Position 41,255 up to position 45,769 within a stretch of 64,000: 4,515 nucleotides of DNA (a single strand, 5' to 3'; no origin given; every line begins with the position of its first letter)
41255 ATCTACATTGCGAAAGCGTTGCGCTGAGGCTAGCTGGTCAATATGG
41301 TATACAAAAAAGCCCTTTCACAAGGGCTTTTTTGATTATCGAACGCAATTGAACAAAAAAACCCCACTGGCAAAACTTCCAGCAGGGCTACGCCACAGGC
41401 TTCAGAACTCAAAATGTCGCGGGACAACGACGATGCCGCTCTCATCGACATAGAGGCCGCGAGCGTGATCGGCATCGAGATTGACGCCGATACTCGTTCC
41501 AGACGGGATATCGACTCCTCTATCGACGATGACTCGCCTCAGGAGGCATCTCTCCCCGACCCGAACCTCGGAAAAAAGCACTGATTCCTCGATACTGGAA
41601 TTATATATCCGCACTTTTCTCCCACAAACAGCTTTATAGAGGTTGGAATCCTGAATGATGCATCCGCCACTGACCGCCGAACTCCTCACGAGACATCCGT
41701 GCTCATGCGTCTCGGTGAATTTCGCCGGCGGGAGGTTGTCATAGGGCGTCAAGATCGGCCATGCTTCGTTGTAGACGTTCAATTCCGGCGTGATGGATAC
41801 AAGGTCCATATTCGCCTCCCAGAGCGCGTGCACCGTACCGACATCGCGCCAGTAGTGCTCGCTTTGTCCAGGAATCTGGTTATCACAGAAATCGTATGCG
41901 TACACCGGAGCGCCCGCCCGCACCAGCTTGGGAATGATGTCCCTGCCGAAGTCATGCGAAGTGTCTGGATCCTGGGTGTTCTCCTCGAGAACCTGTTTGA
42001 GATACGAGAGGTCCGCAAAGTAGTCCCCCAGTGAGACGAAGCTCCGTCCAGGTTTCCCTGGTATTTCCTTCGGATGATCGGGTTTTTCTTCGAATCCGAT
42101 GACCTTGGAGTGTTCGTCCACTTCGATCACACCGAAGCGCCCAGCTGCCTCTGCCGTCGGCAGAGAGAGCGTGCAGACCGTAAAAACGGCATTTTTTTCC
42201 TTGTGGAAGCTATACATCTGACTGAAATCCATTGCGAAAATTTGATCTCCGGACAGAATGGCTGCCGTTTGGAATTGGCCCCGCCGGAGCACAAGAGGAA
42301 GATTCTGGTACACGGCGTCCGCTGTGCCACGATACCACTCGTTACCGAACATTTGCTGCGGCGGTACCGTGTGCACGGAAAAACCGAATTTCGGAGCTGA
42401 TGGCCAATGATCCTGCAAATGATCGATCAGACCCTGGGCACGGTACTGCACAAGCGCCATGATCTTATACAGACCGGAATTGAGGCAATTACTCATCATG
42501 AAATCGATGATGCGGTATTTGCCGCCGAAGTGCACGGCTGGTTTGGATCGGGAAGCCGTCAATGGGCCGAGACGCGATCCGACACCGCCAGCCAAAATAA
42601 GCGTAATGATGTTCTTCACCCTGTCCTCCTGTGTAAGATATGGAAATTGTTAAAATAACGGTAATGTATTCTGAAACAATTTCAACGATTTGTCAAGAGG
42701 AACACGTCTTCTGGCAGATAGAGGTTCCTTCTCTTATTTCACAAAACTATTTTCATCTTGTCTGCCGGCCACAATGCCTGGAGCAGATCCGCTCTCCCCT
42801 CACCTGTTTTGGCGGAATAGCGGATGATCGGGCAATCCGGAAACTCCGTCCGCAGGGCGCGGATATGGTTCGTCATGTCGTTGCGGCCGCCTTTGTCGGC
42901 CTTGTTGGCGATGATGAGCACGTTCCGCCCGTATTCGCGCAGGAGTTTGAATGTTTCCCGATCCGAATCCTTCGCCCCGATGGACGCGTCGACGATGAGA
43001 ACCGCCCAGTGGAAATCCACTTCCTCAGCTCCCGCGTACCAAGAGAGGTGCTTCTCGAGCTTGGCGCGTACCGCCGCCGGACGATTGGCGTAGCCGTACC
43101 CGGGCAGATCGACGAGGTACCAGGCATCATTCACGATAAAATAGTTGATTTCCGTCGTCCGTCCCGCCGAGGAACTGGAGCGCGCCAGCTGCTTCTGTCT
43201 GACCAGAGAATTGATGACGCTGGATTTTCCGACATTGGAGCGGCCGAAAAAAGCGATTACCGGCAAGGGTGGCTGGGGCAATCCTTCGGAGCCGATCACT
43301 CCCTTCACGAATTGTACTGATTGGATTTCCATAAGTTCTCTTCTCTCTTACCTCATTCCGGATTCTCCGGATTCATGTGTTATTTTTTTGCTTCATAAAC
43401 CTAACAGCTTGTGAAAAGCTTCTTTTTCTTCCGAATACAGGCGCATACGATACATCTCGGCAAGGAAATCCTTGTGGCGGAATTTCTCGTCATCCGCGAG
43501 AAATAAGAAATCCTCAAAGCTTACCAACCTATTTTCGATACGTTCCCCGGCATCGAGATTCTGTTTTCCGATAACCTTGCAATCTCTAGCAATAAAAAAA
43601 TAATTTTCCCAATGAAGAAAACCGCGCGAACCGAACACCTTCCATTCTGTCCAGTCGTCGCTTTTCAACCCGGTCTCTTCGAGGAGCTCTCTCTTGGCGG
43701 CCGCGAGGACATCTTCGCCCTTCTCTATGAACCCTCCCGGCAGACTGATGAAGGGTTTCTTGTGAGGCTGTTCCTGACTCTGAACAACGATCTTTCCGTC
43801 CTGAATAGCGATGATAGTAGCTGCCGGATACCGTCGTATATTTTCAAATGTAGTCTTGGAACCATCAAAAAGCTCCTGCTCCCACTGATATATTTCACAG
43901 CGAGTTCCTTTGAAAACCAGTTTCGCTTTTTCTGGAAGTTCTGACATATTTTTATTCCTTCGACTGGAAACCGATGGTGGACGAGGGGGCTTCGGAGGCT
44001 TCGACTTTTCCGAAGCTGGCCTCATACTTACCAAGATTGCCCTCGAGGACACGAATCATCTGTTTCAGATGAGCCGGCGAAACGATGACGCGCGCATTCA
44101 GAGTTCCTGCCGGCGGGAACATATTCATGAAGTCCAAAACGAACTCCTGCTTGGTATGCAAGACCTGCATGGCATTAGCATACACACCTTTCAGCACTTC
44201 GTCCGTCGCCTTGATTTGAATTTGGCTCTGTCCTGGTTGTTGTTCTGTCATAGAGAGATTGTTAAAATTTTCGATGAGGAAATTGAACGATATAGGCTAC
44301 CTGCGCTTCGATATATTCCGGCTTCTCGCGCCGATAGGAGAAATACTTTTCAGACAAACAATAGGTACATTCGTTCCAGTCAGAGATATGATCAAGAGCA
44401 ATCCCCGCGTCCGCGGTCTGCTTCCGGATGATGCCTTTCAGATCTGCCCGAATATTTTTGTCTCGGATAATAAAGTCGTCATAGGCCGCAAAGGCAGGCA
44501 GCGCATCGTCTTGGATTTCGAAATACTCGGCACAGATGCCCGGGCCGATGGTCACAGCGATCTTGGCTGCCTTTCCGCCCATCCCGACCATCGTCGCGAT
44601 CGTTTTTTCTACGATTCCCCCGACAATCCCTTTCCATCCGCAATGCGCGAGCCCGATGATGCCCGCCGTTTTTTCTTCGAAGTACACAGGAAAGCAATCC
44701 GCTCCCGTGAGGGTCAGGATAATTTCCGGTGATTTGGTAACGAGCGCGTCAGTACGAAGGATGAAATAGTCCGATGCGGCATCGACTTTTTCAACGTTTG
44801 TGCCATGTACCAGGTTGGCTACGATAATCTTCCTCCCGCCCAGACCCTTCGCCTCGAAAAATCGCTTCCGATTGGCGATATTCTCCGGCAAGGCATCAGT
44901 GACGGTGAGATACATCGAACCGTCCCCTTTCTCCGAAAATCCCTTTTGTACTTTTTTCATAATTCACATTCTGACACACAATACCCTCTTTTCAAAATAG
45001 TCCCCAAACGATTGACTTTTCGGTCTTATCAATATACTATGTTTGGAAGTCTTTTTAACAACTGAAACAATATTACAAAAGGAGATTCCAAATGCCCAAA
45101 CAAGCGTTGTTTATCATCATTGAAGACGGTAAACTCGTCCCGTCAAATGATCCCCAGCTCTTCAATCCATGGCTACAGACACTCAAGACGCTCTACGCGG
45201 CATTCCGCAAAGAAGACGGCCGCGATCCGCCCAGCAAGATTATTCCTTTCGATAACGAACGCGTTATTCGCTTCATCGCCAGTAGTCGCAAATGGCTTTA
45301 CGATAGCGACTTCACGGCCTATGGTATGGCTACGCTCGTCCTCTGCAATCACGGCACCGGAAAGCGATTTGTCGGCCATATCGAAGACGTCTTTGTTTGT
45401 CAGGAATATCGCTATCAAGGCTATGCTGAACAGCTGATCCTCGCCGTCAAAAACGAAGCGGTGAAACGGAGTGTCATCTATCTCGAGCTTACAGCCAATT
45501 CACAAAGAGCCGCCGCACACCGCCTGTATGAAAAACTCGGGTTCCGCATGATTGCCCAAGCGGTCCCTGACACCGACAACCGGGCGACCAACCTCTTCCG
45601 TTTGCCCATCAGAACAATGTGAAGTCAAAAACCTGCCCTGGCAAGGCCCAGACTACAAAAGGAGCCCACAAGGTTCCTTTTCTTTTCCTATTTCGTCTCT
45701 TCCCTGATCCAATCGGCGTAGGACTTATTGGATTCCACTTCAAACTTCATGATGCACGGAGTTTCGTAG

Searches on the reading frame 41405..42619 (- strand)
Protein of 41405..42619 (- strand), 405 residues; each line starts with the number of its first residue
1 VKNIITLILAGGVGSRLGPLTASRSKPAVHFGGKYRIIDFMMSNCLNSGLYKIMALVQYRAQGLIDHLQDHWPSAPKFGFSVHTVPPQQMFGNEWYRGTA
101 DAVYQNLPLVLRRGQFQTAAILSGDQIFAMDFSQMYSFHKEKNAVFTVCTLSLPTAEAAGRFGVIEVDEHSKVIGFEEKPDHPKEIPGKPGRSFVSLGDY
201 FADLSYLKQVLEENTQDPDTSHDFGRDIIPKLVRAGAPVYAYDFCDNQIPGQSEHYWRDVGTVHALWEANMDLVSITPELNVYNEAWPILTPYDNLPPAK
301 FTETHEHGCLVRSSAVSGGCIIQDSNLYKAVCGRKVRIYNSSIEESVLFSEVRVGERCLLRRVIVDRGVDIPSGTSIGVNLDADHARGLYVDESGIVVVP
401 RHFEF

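Call 79: search_protein_families(library=pfam, proteins=[window:41405-42619:-], max_evalue=0.00001)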
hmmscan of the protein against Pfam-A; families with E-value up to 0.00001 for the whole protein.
window:41405-42619:- (405 aa): 4 families
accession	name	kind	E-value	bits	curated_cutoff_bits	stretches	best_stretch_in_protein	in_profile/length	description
PF00483.29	NTP_transferase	-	1.9e-55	188.6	21.2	1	6-273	2-242/245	Nucleotidyl transferase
PF24894.1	Hexapep_GlmU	-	1.7e-26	92.8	23.3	1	297-399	1-104/104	GlmU-like, C-terminal hexapeptide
PF25247.1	LbH_GLGC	-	1.4e-09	38.5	27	0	296-348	3-51/135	GLGC left-handed parallel beta-helix domain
PF25084.1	LbH_EIF2B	-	7.6e-06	26.3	54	0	313-377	21-87/105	EIF2B subunit epsilon LbH domain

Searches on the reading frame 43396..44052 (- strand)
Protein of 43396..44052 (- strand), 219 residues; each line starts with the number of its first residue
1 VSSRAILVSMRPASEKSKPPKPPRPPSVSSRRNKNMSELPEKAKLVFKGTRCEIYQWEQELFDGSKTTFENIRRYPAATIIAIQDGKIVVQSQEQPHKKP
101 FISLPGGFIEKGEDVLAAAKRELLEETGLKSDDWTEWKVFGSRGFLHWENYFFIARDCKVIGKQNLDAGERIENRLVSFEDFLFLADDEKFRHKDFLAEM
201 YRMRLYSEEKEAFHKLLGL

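Call 80: search_protein_families(library=pfam, proteins=[window:43396-44052:-], max_evalue=0.00001)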
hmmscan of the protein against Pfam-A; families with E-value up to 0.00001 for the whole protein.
window:43396-44052:- (219 aa): 1 family
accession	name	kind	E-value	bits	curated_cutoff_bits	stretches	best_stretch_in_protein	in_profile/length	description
PF00293.34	NUDIX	-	1.1e-17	64.7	21.1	1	76-199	4-133/134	NUDIX domain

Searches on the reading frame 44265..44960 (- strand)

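Call 80: search_protein_families(library=pfam, proteins=[window:44265-44960:-], max_evalue=0.00001)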
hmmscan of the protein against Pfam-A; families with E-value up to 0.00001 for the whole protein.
window:44265-44960:- (232 aa): 1 family
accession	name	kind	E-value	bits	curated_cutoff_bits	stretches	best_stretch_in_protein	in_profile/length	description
PF02578.20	Cu-oxidase_4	-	1.7e-49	168.9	22.9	1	19-213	20-227/238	Multi-copper polyphenol oxidoreductase laccase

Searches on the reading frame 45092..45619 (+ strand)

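Call 80: search_protein_families(library=pfam, proteins=[window:45092-45619:+], max_evalue=0.00001)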
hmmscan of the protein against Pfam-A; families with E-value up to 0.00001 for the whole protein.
window:45092-45619:+ (176 aa): 4 families
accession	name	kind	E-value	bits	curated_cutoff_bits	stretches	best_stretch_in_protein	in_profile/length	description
PF00583.31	Acetyltransf_1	-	5.3e-13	49.7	20.7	1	63-151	31-116/116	Acetyltransferase (GNAT) family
PF13673.13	Acetyltransf_10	-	3.6e-11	43.6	23.6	1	88-156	52-112/128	Acetyltransferase (GNAT) domain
PF13508.13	Acetyltransf_7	-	8.3e-11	42.5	27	1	75-152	13-83/84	Acetyltransferase (GNAT) domain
PF08445.16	FR47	-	3.9e-06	27.2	22.1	1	94-156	21-82/86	FR47-like protein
